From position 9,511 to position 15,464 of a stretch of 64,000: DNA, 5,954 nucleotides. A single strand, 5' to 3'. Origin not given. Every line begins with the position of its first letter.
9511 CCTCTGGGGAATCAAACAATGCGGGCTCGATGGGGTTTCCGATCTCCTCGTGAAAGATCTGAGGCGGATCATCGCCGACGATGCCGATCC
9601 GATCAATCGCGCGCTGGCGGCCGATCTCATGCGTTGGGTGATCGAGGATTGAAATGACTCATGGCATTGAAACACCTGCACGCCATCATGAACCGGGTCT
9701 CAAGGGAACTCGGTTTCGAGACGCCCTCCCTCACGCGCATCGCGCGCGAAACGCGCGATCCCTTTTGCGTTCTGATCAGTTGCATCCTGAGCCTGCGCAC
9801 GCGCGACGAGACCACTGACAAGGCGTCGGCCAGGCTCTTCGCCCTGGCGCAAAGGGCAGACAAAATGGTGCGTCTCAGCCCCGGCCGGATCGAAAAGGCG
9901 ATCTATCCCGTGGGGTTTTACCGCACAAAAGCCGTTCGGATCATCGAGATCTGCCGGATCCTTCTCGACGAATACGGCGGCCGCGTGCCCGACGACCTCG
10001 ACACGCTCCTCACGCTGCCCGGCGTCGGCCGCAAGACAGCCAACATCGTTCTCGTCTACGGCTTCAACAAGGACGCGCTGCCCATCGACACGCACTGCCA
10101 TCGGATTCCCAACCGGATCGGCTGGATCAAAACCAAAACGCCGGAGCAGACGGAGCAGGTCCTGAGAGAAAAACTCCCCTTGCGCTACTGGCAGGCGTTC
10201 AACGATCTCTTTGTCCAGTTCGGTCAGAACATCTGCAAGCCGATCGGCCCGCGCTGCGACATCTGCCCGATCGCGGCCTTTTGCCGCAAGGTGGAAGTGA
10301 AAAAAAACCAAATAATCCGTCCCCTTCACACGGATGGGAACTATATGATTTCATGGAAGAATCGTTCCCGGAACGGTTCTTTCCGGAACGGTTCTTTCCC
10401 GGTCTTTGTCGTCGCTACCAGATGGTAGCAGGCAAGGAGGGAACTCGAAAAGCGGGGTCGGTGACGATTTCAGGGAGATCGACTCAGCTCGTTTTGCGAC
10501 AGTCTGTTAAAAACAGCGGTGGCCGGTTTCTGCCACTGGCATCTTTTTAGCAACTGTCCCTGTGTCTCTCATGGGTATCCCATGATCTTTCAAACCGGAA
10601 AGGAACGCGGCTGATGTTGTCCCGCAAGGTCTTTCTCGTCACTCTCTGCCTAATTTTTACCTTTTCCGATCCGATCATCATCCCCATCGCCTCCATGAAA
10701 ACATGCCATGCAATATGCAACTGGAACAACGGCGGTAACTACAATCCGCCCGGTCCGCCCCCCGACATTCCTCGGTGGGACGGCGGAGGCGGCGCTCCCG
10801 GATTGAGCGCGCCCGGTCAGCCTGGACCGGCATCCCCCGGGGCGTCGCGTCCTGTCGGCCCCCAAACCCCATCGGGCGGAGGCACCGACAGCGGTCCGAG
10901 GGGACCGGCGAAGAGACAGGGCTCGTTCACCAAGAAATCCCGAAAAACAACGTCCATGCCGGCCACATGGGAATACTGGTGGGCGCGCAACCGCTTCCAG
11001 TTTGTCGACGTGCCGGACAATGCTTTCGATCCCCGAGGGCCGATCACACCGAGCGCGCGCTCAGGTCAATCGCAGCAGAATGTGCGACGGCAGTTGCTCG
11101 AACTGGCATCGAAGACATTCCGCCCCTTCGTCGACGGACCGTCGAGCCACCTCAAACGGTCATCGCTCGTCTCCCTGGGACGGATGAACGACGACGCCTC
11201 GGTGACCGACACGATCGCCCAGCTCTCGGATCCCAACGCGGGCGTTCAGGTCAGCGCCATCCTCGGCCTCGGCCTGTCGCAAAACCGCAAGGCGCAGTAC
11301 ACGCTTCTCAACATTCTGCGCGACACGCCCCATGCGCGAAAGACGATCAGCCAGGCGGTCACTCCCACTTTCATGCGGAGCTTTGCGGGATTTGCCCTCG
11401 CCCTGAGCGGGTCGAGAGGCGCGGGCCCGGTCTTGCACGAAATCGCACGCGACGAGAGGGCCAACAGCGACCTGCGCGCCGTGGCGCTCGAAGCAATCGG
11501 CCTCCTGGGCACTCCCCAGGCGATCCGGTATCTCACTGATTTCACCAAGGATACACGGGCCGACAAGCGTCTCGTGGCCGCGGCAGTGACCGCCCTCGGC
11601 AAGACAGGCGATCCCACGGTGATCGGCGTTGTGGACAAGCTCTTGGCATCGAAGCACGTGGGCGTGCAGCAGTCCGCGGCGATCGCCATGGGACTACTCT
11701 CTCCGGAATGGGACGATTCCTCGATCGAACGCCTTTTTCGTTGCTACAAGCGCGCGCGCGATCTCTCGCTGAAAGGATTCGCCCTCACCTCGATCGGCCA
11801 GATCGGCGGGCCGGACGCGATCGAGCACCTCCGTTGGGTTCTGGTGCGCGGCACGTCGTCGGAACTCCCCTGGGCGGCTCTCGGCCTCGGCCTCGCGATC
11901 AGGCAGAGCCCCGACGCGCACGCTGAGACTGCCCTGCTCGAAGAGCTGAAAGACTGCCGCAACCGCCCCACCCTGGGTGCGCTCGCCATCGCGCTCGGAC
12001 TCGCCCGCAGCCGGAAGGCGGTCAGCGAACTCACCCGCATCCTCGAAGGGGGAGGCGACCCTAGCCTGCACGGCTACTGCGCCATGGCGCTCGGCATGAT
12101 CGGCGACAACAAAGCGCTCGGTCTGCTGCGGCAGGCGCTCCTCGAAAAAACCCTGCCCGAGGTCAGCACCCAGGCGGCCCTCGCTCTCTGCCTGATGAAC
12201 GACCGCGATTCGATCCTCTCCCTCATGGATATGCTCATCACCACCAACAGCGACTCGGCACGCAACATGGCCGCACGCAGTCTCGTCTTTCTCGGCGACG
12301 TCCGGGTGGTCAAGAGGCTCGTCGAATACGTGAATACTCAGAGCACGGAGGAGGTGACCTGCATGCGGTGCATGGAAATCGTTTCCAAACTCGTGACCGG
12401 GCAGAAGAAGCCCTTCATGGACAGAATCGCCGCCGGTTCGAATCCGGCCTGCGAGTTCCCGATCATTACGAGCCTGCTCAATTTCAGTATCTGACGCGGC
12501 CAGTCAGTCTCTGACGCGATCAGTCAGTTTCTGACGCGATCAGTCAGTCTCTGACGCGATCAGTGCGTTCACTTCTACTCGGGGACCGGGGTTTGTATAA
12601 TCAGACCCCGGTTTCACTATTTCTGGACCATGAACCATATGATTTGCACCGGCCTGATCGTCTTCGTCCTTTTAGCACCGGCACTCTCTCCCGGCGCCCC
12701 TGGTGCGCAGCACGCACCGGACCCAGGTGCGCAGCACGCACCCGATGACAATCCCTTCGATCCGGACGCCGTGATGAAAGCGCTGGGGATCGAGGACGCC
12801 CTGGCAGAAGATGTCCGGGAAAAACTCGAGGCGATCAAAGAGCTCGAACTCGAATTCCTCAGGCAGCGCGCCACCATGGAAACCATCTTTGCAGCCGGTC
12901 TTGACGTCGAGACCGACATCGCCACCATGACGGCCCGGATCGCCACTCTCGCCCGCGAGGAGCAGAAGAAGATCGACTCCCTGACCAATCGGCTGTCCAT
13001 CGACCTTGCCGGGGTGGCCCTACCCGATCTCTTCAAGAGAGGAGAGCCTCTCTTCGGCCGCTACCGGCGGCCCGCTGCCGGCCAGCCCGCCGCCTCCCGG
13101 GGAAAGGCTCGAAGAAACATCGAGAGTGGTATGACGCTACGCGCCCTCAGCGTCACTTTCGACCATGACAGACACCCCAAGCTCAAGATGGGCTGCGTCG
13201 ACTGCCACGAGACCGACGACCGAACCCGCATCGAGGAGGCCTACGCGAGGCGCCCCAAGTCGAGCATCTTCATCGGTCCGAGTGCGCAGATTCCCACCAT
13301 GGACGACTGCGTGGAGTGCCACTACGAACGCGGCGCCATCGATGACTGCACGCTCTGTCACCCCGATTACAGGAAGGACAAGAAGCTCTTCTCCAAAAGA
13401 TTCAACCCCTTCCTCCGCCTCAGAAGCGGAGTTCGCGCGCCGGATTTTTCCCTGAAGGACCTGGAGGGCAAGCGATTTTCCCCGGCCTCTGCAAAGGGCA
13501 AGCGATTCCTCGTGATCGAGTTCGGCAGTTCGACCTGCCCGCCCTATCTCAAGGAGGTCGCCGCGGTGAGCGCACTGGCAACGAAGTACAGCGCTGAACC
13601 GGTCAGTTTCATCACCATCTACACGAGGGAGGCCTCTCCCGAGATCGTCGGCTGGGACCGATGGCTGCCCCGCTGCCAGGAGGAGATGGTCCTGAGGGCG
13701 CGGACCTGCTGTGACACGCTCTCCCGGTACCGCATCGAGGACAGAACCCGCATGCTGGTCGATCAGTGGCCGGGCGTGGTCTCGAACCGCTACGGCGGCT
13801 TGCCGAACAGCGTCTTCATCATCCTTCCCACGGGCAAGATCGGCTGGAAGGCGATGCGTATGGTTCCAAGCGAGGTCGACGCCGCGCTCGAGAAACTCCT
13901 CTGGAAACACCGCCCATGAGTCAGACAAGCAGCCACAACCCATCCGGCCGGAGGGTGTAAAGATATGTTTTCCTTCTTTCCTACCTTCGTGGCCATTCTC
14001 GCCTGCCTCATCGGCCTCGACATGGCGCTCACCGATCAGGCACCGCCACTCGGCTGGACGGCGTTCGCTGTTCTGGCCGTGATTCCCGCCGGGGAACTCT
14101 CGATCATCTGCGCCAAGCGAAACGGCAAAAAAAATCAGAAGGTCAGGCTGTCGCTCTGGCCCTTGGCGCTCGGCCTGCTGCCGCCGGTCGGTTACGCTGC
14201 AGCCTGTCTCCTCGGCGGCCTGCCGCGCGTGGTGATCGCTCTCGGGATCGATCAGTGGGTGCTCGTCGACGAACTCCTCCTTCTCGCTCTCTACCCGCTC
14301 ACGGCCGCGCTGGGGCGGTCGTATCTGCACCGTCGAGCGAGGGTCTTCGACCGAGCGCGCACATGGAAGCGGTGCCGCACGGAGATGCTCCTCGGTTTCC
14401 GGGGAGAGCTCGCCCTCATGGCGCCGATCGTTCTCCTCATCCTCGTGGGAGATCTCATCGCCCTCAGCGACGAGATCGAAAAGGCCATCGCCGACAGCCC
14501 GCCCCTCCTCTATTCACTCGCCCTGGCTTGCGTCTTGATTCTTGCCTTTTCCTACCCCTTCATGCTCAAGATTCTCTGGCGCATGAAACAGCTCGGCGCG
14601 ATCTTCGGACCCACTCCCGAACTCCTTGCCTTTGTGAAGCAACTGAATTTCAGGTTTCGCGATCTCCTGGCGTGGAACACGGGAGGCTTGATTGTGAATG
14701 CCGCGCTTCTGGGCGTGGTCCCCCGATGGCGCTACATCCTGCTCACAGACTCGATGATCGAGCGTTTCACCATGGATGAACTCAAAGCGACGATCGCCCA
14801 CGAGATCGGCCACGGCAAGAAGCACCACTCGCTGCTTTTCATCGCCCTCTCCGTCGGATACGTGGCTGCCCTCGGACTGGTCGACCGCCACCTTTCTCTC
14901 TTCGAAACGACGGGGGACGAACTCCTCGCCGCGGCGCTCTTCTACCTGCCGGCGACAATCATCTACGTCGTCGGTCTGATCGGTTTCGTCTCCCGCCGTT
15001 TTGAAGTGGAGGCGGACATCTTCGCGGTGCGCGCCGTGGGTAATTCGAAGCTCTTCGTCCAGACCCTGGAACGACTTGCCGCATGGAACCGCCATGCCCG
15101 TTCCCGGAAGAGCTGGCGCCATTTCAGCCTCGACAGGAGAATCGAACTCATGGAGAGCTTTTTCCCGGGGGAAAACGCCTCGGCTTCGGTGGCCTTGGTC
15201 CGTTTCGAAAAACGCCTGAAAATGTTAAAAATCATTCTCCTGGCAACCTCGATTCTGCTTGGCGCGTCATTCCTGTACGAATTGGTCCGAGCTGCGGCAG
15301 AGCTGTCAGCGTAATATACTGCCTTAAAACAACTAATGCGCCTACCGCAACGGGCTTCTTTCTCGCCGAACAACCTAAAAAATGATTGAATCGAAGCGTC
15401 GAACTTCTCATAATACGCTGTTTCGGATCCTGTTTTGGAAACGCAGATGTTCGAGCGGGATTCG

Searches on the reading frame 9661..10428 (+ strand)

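Call 62: search_protein_families(library=pfam, proteins=[window:9661-10428:+], max_evalue=0.001)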
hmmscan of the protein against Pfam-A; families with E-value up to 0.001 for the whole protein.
window:9661-10428:+ (255 aa): 2 families
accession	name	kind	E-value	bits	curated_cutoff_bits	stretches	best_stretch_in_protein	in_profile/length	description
PF00730.31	HhH-GPD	-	2.3e-21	76.6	26.2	1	39-173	1-107/108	HhH-GPD superfamily base excision DNA repair protein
PF00633.29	HHH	-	1.9e-07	31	24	1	104-133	1-30/30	Helix-hairpin-helix motif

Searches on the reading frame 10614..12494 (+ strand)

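Call 6: search_protein_families(library=pfam, proteins=[window:10614-12494:+], max_evalue=0.001)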
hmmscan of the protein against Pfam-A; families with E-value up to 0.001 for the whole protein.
window:10614-12494:+ (626 aa): 3 families
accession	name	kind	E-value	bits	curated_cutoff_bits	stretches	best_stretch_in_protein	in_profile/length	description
PF13646.12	HEAT_2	-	3.6e-36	123.8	27.7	5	273-359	3-87/88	HEAT repeats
PF03130.22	HEAT_PBS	-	5.9e-13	48.3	20.9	0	488-510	4-26/27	PBS lyase HEAT-like repeat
PF11838.14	ERAP1_C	-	1.1e-05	25.5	38.2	0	514-579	164-228/318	ERAP1-like C-terminal domain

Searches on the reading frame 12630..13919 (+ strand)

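Call 6: search_protein_families(library=pfam, proteins=[window:12630-13919:+], max_evalue=0.001)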
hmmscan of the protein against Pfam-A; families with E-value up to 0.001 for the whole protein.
window:12630-13919:+ (429 aa): 5 families
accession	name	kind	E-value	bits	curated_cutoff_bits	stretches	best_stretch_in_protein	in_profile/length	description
PF00837.23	T4_deiodinase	-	2.1e-10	40.7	27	1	262-409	71-218/237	Iodothyronine deiodinase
PF08534.16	Redoxin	-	5.2e-07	30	26.6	1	266-336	2-74/148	Redoxin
PF14522.11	Cytochrome_C7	-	1.7e-06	28.2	24.8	1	175-244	1-66/67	Cytochrome c7 and related cytochrome c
PF02085.21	Cytochrom_CIII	-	5.3e-06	27.1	22.9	0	170-199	16-43/101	Class III cytochrome C family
PF00578.27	AhpC-TSA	-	1.1e-05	25.8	26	1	267-345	2-72/124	AhpC/TSA family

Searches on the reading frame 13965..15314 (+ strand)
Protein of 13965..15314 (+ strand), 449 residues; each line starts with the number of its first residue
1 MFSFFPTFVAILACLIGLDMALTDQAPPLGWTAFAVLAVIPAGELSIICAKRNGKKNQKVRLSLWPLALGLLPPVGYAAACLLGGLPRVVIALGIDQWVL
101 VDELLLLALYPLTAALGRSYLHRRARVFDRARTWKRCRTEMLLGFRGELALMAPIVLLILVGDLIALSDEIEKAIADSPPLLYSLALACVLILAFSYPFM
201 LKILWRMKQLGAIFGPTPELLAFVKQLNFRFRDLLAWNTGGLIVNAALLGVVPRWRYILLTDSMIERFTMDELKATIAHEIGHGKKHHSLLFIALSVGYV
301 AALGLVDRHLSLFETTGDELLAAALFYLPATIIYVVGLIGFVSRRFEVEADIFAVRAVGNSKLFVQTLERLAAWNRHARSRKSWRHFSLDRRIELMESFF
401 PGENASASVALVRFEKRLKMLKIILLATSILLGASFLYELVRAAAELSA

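Call 6: search_protein_families(library=pfam, proteins=[window:13965-15314:+], max_evalue=0.001)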
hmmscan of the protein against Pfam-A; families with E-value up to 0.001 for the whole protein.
window:13965-15314:+ (449 aa): 1 family
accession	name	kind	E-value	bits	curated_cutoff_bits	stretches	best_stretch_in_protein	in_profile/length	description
PF01435.24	Peptidase_M48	-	8.4e-15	55.5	20.3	1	244-380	36-166/186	Peptidase family M48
